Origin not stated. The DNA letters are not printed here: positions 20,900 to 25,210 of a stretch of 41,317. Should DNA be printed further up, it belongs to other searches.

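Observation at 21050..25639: Candidate anti-phage module: NACHT/STAND NTPase + small 3-TM protein + tiny acidic ORF, embedded among phage genes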

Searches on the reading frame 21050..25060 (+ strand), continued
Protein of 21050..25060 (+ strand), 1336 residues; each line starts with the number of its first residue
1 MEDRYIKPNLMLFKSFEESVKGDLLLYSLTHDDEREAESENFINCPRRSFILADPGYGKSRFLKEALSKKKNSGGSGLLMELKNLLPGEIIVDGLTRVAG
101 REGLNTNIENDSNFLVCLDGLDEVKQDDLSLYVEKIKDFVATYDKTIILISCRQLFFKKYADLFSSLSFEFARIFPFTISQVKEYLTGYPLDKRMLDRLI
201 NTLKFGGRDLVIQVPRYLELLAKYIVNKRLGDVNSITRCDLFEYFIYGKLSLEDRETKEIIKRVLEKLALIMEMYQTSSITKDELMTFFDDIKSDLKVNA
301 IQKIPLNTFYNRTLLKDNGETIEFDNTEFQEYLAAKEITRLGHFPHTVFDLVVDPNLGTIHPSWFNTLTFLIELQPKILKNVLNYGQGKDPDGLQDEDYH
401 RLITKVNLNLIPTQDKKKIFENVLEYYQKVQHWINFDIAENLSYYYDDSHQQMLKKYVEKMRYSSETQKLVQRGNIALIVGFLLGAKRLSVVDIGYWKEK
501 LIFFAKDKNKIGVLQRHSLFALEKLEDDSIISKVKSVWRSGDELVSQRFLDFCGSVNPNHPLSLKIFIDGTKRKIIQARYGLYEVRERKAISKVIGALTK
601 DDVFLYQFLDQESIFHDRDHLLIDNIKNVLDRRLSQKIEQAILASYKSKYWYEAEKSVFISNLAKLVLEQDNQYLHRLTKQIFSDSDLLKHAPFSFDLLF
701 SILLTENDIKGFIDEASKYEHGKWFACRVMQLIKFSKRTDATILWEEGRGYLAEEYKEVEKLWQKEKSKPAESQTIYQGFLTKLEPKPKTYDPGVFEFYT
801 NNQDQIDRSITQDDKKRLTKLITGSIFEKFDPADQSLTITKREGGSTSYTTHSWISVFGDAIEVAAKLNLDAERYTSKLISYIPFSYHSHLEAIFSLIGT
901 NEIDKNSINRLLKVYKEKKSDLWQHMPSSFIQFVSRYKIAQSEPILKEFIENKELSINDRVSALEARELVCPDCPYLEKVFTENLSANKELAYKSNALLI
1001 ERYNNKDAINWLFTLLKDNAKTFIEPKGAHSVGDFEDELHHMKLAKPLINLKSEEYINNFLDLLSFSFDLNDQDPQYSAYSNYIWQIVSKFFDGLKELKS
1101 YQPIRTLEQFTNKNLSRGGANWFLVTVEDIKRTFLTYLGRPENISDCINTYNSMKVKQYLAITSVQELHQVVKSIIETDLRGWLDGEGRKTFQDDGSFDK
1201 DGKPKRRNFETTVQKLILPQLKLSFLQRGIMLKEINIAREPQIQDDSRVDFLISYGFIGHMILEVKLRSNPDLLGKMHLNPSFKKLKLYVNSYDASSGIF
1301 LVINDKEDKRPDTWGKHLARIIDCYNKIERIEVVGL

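Call 43: find_related_loci(query=A1, collection=genome_contigs, flank=6000)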
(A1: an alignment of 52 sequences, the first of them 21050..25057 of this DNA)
Query A1 (1336 aa) in genome_contigs; peptide patterns used: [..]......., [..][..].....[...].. (x = any residue, [..] = any of these).
125 stretches matched a pattern; 71 encode a relative of the query (tblastn E <= 1e-3); 71 distinct loci.
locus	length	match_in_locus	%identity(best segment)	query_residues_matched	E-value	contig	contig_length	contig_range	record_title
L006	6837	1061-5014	46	5-1336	0e+0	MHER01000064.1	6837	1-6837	MAG: Nitrospirae bacterium RIFCSPLOW2_12_42_9 rifcsplowo2_12_sub10_scaffold_1849, whole genome shotgun sequence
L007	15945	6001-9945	46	5-1336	0e+0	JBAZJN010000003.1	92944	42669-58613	MAG: Patescibacteria group bacterium isolate SO_2017_LW4_120 scaffold_742_c1_LW137-91_2017, whole genome shotgun sequenc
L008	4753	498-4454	45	2-1334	0e+0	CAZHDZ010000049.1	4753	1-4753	MAG TPA_asm: uncultured Gammaproteobacteria bacterium isolate SRP286056_co1_222 genome assembly, contig: NODE_26805_leng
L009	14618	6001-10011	46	5-1336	0e+0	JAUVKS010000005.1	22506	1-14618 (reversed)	MAG: Pseudomonadota bacterium isolate CSMAG_486 CSMAG_486_k141_191873_length_22506_cov_7.4071, whole genome shotgun sequ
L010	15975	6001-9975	40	2-1336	0e+0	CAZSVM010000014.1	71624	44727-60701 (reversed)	MAG TPA_asm: uncultured Actinomycetota bacterium isolate SRP323688_co1_44 genome assembly, contig: NODE_723_length_71624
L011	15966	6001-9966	38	5-1336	0e+0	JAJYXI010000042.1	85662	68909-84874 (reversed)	MAG: Nitrospirae bacterium isolate FK3.bin35 NODE_438_length_85662_cov_8.626095, whole genome shotgun sequence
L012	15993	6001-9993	38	5-1336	0e+0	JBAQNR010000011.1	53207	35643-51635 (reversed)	MAG: Microgenomates group bacterium isolate MFD12002_ilm_asm_bin47 k127_18856, whole genome shotgun sequence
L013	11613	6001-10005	37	5-1336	0e+0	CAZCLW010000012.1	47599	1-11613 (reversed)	MAG TPA_asm: uncultured Planctomycetales bacterium isolate SRP239054_co1_195 genome assembly, contig: NODE_419_length_47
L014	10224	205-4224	37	4-1336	0e+0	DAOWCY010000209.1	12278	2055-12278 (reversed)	MAG TPA_asm: Candidatus Aminicenantes bacterium isolate CSMAG_1899 CSMAG_1899_k141_148244_length_12278_cov_13.9796, whol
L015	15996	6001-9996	35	5-1336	0e+0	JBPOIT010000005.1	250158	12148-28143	MAG: Candidatus Levyibacteriota bacterium isolate MAG_784 c_000000578654, whole genome shotgun sequence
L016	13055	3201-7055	36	32-1336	0e+0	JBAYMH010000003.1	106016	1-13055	MAG: Candidatus Paceibacterota bacterium isolate SO_2016_LW1_35 scaffold00073_LW64-88_2016, whole genome shotgun sequenc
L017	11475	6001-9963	35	5-1336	0e+0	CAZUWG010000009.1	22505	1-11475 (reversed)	MAG TPA_asm: uncultured Candidatus Saccharibacteria bacterium isolate SRP319275_co5_76 genome assembly, contig: NODE_949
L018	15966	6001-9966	35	2-1336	0e+0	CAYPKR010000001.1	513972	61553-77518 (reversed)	MAG TPA_asm: uncultured Candidatus Saccharibacteria bacterium isolate SRP278252_co2_120 genome assembly, contig: NODE_6_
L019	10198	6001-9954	34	1-1336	0e+0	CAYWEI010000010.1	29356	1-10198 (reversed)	MAG TPA_asm: uncultured Candidatus Saccharibacteria bacterium isolate SRP285395_co1_9 genome assembly, contig: NODE_2312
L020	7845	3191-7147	35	5-1336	0e+0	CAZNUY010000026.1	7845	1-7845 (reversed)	MAG TPA_asm: uncultured Candidatus Saccharibacteria bacterium isolate SRP133034_co1_83 genome assembly, contig: NODE_802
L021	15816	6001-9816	35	47-1336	0e+0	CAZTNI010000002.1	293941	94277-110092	MAG TPA_asm: uncultured Candidatus Saccharibacteria bacterium isolate SRP292972_co1_97 genome assembly, contig: NODE_52_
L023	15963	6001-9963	34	3-1336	0e+0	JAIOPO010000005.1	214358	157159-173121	MAG: Candidatus Nomurabacteria bacterium isolate LakeFargette_0920_ALND_MAG_33_28 LacPavin_0920_ALND_scaffold_493788, wh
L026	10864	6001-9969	33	1-1336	0e+0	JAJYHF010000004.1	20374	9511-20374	MAG: bacterium isolate DBS1-3.bin45 NODE_4644_length_20374_cov_2.27649, whole genome shotgun sequence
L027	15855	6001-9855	34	47-1336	0e+0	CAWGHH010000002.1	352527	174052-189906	MAG: Candidatus Uhrbacteria bacterium isolate MFD02832.bin.1.179 genome assembly, contig: contig_16770, whole genome sho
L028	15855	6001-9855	33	47-1336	0e+0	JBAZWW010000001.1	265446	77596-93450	MAG: Patescibacteria group bacterium isolate SO_2017_GW1_41 NODE_341_length_265446_cov_1.714382_OW334_2017, whole genome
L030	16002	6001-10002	33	5-1336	0e+0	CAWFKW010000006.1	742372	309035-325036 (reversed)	MAG: uncultured Ignavibacteria bacterium isolate MFD06435.bin.1.139 genome assembly, contig: contig_57626, whole genome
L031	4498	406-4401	32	5-1336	0e+0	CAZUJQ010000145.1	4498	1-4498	MAG TPA_asm: uncultured Planctomycetales bacterium isolate binchicken_co21_390 genome assembly, contig: NODE_27776_lengt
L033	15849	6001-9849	31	47-1336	0e+0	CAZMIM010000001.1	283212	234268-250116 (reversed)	MAG TPA_asm: uncultured Candidatus Saccharibacteria bacterium isolate SRP334346_co1_199 genome assembly, contig: NODE_40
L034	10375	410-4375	32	3-1336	0e+0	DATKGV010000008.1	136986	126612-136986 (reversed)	MAG TPA_asm: Candidatus Paceibacterota bacterium isolate SMAG_U14560 k141_157777, whole genome shotgun sequence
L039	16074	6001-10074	27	1-1326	6e-134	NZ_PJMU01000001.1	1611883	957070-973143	Pontibacter ramchanderi strain LP43 Ga0116985_101, whole genome shotgun sequence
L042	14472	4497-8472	32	5-1336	5e-175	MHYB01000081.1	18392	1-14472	MAG: Planctomycetes bacterium GWF2_50_10 gwf2_scaffold_3668, whole genome shotgun sequence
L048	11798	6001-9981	27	3-1336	5e-105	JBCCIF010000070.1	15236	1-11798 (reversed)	MAG: Bacteroidota bacterium isolate P01_B01_bin.84 k141_830860_length_15236_cov_23.0000, whole genome shotgun sequence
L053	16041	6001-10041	26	1-1332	4e-95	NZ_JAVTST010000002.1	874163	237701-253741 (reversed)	Pedobacter gandavensis strain DE_0380 contig_0002, whole genome shotgun sequence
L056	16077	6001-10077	25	1-1333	6e-87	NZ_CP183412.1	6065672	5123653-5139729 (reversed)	Mucilaginibacter sp. NFX135 chromosome, complete genome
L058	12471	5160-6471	45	5-1336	6e-83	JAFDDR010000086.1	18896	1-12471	MAG: Deltaproteobacteria bacterium isolate Meg19_1012_Bin_18 Meg19_1012_Bin_18_scaffold_17932, whole genome shotgun sequ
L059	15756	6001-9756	24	40-1323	8e-71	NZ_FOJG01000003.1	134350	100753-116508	Chitinophaga arvensicola strain DSM 3695, whole genome shotgun sequence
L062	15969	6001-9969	28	1-1336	2e-112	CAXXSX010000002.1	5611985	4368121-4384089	MAG: Victivallales bacterium isolate 56fe3c74-01ca-462c-9ae8-43b0e1f46eca genome assembly, contig: contig_2, whole genom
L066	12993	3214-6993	24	47-1334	3e-59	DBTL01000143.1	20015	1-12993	MAG TPA_asm: Bacteroides sp. UBA1317 UBA1317_contig_57173, whole genome shotgun sequence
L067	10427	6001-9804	30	6-1336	1e-54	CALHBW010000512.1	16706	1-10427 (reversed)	MAG: uncultured Saprospiraceae bacterium isolate R2_Bin_METABAT__40_sub_1 genome assembly, contig: c_000000726935, whole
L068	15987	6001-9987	38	5-1336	0e+0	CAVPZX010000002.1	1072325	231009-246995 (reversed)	MAG: Nitrospirota bacterium isolate MFD03726.bin.1.73 genome assembly, contig: contig_49396, whole genome shotgun sequen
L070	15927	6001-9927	28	51-1336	4e-45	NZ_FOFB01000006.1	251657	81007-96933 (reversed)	Neolewinella agarilytica strain DSM 24740, whole genome shotgun sequence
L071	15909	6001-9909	23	50-1336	2e-66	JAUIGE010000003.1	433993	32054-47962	MAG: Bacteroidia bacterium isolate Co_bin.136 NODE_173_length_433993_cov_3.059841, whole genome shotgun sequence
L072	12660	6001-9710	24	50-1318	3e-44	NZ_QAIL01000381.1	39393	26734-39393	Pedobacter sp. HMWF019 NODE_414_length_39305_cov_13.707824, whole genome shotgun sequence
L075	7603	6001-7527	27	830-1336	2e-36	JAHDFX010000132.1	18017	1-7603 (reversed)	MAG: Saprospiraceae bacterium isolate MAG-32 RZ_8870, whole genome shotgun sequence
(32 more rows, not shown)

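Call 54: search_protein_families(library=pfam, alignment_id=A5, max_evalue=0.0001)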
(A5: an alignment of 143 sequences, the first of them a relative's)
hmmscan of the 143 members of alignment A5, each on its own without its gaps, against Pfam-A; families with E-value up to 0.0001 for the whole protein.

A. member 1, L006:241-870:+ (210 aa): 1 family
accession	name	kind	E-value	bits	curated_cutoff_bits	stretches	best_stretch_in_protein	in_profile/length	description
PF01420.25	Methylase_S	-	2.1e-28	100.1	22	1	14-174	1-150/168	Type I restriction modification DNA specificity domain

B. families by the number of members that match (of 143 scanned): 93 families (the first 25 are shown)
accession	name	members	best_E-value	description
PF01555.25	N6_N4_Mtase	6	9.9e-32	DNA methylase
PF00239.26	Resolvase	4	8.2e-22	Resolvase, N terminal domain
PF07508.19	Recombinase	3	3.7e-14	Recombinase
PF01381.28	HTH_3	3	3.1e-12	Helix-turn-helix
PF13408.12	Zn_ribbon_recom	3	3.8e-10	Recombinase zinc beta ribbon domain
PF00459.30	Inositol_P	2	1.6e-43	Inositol monophosphatase family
PF13304.12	AAA_21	2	1.3e-33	AAA domain, putative AbiEii toxin, Type IV TA system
PF03652.20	RuvX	2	8.4e-29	Holliday junction resolvase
PF00717.28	Peptidase_S24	2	1.9e-28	Peptidase S24-like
PF14281.12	PDDEXK_4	2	2.9e-22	PD-(D/E)XK nuclease superfamily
PF13175.12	AAA_15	2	1.9e-21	AAA ATPase domain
PF12869.13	tRNA_anti-like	2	4e-20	tRNA_anti-like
PF04055.27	Radical_SAM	2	2.4e-18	Radical SAM superfamily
PF12844.13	HTH_19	2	5.9e-12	Helix-turn-helix domain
PF02463.25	SMC_N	2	5.6e-11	RecF/RecN/SMC N terminal domain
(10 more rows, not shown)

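Call 55: search_protein_families(library=padloc, alignment_id=A5, max_evalue=0.00001)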
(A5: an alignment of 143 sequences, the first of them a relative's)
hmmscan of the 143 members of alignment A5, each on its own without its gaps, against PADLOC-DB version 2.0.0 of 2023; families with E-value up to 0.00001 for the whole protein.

A. member 1, L006:241-870:+ (210 aa): 85 families (the best 25 are shown)
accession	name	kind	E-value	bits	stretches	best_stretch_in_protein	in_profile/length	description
PDLC03108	Specificity_I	-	6.8e-52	175.2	1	12-207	32-223/452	Type I specificity subunit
PDLC03157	Specificity_I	-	1.6e-45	153.7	1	19-172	182-335/367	Type I specificity subunit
PDLC03162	Specificity_I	-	2.6e-36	123.3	1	9-209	209-413/431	Type I specificity subunit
PDLC04137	mad5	-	4.7e-36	122.8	1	15-208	1-187/392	mads_5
PDLC03090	Specificity_I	-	3.8e-34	116.7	1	9-209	229-430/434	Type I specificity subunit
PDLC03106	Specificity_I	-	1.4e-33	114.5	1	11-176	232-417/461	Type I specificity subunit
PDLC03099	Specificity_I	-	1.4e-32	111.4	1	12-179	196-363/405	Type I specificity subunit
PDLC03592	Specificity_II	-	7e-32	109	1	21-175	9-165/392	Type II specificity subunit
PDLC03119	Specificity_I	-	2.1e-31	107.2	1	17-176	3-162/393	Type I specificity subunit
PDLC03161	Specificity_I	-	2.8e-31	106.8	1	22-154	213-344/405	Type I specificity subunit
PDLC03109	Specificity_I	-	6.4e-31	105.5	1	11-209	9-222/591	Type I specificity subunit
PDLC03079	Specificity_I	-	4.4e-30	103.2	1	12-210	25-217/470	Type I specificity subunit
PDLC03107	Specificity_I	-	4.4e-28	96.4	1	17-207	3-186/392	Type I specificity subunit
PDLC03019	MTase_I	-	4.8e-28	95.9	1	10-163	726-880/932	Type I methyltransferase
PDLC03118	Specificity_I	-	1e-27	95.4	1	16-205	213-401/416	Type I specificity subunit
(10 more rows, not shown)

B. families by the number of members that match (of 143 scanned): 477 families (the first 25 are shown)
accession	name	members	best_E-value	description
PDLC03229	MTase_II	6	1.1e-65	Type II methyltransferase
PDLC03371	MTase_II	6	8.4e-31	Type II methyltransferase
PDLC03299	MTase_II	6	4.8e-21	Type II methyltransferase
PDLC03216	MTase_II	6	2.9e-18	Type II methyltransferase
PDLC03353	MTase_II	6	3.7e-18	Type II methyltransferase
PDLC03308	MTase_II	6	1.8e-17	Type II methyltransferase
PDLC03339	MTase_II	6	1.3e-16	Type II methyltransferase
PDLC03265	MTase_II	6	3.8e-16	Type II methyltransferase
PDLC03738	oMTase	6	2.2e-14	orphan methyltransferase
PDLC03320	MTase_II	6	3.6e-14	Type II methyltransferase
PDLC03238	MTase_II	6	9.3e-14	Type II methyltransferase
PDLC03387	MTase_II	6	9.5e-14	Type II methyltransferase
PDLC03279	MTase_II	6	1.2e-13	Type II methyltransferase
PDLC03337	MTase_II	6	1e-12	Type II methyltransferase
PDLC03354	MTase_II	6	2.6e-12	Type II methyltransferase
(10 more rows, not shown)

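Call 59: find_related_loci(query=A1, collection=viral_contigs, flank=10000)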
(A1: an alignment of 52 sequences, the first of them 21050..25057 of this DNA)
Query A1 (1336 aa) in viral_contigs; peptide patterns used: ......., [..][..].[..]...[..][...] (x = any residue, [..] = any of these).
89 stretches matched a pattern; 1 encode a relative of the query (tblastn E <= 1e-3); 1 distinct loci.
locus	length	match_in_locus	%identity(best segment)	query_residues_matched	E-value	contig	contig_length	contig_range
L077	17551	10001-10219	33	116-187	6e-7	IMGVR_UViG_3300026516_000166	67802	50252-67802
